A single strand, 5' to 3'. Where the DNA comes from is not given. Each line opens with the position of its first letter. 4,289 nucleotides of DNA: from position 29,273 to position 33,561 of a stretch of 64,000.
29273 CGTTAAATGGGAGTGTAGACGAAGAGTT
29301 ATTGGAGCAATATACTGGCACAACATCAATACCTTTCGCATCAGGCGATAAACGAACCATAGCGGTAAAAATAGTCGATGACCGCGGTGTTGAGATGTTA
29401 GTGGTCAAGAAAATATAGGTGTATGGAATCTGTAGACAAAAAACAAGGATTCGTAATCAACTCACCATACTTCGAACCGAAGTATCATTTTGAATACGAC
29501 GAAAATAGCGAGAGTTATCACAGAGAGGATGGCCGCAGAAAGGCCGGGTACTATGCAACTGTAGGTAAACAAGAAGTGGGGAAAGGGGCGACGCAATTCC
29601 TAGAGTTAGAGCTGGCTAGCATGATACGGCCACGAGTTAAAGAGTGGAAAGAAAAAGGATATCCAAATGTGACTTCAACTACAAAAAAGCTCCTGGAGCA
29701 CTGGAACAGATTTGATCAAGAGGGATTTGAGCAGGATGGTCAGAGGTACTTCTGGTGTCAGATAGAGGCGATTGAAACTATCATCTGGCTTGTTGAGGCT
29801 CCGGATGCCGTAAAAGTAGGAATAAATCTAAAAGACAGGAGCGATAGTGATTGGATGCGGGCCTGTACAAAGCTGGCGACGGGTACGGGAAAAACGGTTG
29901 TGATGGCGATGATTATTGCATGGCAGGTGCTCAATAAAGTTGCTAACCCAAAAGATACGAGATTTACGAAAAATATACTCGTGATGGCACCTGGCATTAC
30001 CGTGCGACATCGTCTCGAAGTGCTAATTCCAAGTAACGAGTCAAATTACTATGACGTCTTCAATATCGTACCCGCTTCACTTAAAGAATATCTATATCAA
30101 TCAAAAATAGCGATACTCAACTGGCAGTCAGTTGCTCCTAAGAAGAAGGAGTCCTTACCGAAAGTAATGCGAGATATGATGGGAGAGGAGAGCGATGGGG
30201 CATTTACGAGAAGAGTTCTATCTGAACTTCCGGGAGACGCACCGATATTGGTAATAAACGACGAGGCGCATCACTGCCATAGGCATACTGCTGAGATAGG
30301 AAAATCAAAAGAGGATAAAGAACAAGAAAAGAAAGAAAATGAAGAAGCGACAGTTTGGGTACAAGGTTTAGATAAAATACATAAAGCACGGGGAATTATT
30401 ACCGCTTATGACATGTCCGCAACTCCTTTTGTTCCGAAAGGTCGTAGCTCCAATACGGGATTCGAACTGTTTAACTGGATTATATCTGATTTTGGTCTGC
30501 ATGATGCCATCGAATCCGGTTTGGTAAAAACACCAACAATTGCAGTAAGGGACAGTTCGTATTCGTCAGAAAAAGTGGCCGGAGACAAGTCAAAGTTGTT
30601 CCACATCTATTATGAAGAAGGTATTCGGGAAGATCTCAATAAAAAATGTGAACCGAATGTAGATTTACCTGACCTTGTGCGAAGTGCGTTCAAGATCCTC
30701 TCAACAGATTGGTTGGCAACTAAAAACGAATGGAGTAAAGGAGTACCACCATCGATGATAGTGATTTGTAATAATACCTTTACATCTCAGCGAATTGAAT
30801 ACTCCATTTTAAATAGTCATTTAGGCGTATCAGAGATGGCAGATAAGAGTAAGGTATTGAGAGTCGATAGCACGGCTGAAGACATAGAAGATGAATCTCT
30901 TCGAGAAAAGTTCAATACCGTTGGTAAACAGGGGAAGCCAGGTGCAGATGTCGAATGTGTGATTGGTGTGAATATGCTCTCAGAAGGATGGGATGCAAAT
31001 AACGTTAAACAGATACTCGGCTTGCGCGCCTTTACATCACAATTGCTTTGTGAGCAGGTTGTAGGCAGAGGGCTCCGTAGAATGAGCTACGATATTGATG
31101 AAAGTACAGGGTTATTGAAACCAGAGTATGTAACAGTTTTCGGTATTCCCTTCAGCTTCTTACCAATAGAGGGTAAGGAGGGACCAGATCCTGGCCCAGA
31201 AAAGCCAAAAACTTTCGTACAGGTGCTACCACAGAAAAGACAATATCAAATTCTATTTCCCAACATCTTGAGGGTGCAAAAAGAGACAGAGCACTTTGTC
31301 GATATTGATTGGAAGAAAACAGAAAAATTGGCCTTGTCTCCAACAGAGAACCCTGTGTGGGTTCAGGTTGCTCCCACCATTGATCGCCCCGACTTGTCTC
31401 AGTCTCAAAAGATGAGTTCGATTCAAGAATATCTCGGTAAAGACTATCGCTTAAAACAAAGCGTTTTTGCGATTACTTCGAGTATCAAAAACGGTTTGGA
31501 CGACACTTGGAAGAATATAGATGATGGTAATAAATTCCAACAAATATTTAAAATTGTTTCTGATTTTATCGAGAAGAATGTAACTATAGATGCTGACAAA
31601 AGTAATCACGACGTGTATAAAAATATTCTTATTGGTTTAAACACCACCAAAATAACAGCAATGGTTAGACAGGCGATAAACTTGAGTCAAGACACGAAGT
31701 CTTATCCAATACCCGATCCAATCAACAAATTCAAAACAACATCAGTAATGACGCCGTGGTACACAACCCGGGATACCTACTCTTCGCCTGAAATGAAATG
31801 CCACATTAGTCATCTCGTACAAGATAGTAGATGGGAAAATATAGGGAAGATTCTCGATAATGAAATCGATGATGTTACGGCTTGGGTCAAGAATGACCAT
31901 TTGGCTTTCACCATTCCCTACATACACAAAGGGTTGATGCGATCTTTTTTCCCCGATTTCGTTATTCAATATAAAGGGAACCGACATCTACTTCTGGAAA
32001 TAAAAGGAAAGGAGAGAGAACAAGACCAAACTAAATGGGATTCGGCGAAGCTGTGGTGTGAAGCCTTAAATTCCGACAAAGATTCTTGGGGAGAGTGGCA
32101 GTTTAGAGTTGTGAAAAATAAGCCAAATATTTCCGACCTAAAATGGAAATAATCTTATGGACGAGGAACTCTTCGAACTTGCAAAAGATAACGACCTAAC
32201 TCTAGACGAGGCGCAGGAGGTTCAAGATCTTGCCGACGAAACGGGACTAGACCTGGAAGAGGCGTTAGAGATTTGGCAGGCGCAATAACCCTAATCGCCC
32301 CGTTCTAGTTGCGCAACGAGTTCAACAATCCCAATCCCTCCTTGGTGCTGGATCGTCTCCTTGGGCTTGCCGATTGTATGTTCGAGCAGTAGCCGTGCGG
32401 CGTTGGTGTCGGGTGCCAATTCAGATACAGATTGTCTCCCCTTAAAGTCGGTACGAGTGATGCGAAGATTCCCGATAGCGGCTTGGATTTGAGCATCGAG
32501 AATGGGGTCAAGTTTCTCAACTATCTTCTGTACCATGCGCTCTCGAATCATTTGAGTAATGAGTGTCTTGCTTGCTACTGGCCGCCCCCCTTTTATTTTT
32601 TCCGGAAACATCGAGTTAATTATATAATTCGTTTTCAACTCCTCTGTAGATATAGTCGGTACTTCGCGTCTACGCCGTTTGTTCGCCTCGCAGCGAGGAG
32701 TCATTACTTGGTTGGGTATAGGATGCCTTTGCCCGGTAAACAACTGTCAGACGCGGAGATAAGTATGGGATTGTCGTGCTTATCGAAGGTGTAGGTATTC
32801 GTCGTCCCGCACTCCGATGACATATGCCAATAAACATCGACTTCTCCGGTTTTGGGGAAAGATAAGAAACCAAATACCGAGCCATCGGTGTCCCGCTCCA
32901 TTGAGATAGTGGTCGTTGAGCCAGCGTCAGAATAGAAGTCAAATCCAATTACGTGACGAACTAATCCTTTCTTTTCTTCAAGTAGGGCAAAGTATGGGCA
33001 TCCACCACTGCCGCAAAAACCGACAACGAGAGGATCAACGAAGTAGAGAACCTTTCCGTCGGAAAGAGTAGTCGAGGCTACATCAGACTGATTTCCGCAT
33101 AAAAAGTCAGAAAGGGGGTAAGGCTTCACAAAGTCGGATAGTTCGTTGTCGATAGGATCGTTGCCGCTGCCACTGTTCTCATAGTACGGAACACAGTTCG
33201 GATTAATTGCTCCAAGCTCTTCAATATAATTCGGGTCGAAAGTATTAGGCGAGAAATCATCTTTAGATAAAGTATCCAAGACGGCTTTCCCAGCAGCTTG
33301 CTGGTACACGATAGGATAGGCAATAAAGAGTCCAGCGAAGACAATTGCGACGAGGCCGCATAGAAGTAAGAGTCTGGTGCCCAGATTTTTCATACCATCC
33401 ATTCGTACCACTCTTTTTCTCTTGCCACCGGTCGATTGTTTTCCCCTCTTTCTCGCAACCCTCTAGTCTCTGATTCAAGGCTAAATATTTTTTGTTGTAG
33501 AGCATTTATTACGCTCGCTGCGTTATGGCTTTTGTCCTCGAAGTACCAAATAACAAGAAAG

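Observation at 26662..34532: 7.9-kb AT-rich genomic island at tRNA-Asn bounded by 17-bp direct repeats, carrying Type III R-M and no integrase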

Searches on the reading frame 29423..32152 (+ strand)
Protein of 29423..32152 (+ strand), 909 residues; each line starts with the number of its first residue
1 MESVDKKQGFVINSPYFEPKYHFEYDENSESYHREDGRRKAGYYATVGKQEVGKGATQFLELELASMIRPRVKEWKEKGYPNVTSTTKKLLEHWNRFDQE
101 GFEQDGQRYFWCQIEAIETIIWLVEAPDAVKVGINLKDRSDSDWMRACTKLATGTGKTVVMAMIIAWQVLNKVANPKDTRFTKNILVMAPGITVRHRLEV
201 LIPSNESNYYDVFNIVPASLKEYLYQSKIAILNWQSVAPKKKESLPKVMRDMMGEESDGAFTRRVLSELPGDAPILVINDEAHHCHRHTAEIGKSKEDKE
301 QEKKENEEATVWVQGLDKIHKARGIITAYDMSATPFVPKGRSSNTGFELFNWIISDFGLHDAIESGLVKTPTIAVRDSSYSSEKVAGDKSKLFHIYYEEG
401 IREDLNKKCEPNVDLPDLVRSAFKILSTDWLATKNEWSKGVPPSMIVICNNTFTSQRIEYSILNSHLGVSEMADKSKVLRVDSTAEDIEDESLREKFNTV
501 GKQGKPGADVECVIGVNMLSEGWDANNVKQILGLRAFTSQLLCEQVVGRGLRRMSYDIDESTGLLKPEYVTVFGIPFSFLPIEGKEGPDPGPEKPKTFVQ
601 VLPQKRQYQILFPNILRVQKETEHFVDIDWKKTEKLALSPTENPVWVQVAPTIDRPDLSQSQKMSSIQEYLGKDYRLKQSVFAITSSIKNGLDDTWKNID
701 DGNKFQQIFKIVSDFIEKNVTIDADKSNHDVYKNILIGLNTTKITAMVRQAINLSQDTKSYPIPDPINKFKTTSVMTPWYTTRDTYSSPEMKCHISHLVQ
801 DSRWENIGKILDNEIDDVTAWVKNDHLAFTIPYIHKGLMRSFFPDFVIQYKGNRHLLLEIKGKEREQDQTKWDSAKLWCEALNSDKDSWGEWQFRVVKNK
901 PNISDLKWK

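Call 7: search_protein_families(library=pfam, proteins=[window:29423-32152:+], max_evalue=0.01)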
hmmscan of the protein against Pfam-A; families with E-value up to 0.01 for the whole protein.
window:29423-32152:+ (909 aa): 2 families
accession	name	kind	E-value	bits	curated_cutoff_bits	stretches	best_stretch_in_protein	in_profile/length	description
PF04851.21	ResIII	-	1.1e-10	42.1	22.5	1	112-288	7-140/164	Type III restriction enzyme, res subunit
PF08722.17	Tn7_TnsA-like_N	-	4.8e-05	24.3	26.5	1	817-883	3-77/85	TnsA-like endonuclease N terminal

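Call 23: search_protein_families(library=phrogs, proteins=[window:29423-32152:+], max_evalue=0.01)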
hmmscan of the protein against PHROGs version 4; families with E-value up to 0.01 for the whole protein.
window:29423-32152:+ (909 aa): 5 families
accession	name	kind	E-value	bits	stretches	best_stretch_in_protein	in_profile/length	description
phrog_32711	-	unknown function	3e-21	76.1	1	349-553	262-439/956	-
phrog_16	-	DNA, RNA and nucleotide metabolism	4.7e-15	55.9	1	146-555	292-588/986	DNA helicase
phrog_11902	-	unknown function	0.00018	20.7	1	518-552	512-546/1000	-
phrog_15427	-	DNA, RNA and nucleotide metabolism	0.00025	21.7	1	827-880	186-239/270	endonuclease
phrog_14892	-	connector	0.00071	21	1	809-869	2-60/117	head closure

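Call 24: search_protein_families(library=padloc, proteins=[window:29423-32152:+], max_evalue=0.01)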
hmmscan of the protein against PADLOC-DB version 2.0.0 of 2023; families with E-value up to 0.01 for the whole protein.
window:29423-32152:+ (909 aa): 3 families
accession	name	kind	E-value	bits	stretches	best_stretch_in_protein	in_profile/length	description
PDLC03648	REase_III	-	2.5e-18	63.6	1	349-553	177-354/871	Type III restriction enzyme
PDLC03658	mREase_IV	-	0.00032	16.5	1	472-556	467-548/953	Type IV methyl-directed restriction enzyme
PDLC03647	REase_III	-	0.0011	15.1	1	518-552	515-549/989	Type III restriction enzyme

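Call 74: search_protein_families(library=ncbifam, proteins=[window:29423-32152:+], max_evalue=0.01)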
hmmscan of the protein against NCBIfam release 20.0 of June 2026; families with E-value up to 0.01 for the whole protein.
window:29423-32152:+ (909 aa): 4 families
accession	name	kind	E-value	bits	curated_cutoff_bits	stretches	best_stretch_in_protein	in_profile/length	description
NF046055.1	restr_BPTD_3080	equivalog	2.7e-272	906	800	2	10-487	4-514/970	BPTD_3080 family restriction endonuclease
NF012027.0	PRK15483.1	equivalog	5.5e-07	27.9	564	1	519-552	511-544/986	type III restriction-modification system endonuclease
NF046051.1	restrict_EcoAI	equivalog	5.8e-06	25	550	1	429-552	403-513/768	EcoAI/FtnUII family type I restriction enzme subunit R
NF053632.1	heli_RadD_YejH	equivalog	0.00066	18.1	720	1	510-554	299-343/573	DNA repair helicase RadD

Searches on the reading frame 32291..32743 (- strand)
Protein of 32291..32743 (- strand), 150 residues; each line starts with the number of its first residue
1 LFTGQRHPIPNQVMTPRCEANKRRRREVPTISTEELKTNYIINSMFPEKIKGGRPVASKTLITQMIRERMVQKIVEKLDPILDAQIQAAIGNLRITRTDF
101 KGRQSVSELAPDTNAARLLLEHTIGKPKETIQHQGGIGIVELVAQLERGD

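Call 7: search_protein_families(library=pfam, proteins=[window:32291-32743:-], max_evalue=0.01)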
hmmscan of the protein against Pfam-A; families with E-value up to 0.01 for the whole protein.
window:32291-32743:- (150 aa): 0 families

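Call 23: search_protein_families(library=phrogs, proteins=[window:32291-32743:-], max_evalue=0.01)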
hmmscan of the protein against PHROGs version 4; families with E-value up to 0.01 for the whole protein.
window:32291-32743:- (150 aa): 1 family
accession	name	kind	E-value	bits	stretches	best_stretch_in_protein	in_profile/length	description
phrog_10899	-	head and packaging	0.0079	16.1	1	28-134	151-249/443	terminase small subunit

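Call 24: search_protein_families(library=padloc, proteins=[window:32291-32743:-], max_evalue=0.01)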
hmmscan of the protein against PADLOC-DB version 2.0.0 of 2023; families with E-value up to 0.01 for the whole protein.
window:32291-32743:- (150 aa): 0 families

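Call 26: find_related_loci(query=window:32291-32743:-, collection=viral_contigs, flank=10000)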
Query window:32291-32743:- (150 aa) in viral_contigs; peptide patterns used: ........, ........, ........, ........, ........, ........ (x = any residue, [..] = any of these).
30 stretches matched a pattern, but none encodes a relative of the query by tblastn (E <= 1e-3).

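Call 74: search_protein_families(library=ncbifam, proteins=[window:32291-32743:-], max_evalue=0.01)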
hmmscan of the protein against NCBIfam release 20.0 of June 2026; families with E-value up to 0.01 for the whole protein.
window:32291-32743:- (150 aa): 0 families

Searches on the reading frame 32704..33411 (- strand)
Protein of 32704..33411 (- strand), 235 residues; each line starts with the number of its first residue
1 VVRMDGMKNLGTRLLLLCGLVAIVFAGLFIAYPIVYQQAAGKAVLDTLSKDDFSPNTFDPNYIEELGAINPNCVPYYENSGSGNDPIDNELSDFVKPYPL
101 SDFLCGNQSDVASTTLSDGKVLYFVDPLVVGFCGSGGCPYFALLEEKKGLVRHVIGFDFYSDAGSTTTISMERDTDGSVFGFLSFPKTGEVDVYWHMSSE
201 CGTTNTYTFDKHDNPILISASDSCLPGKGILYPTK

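Call 7: search_protein_families(library=pfam, proteins=[window:32704-33411:-], max_evalue=0.01)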
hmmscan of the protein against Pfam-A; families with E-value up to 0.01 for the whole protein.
window:32704-33411:- (235 aa): 0 families

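Call 23: search_protein_families(library=phrogs, proteins=[window:32704-33411:-], max_evalue=0.01)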
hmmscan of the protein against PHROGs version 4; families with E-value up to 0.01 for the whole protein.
window:32704-33411:- (235 aa): 0 families

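Call 24: search_protein_families(library=padloc, proteins=[window:32704-33411:-], max_evalue=0.01)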
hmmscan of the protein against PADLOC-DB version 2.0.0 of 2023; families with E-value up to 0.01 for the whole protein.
window:32704-33411:- (235 aa): 0 families

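Call 74: search_protein_families(library=ncbifam, proteins=[window:32704-33411:-], max_evalue=0.01)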
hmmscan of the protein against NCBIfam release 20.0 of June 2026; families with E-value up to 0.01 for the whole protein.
window:32704-33411:- (235 aa): 0 families
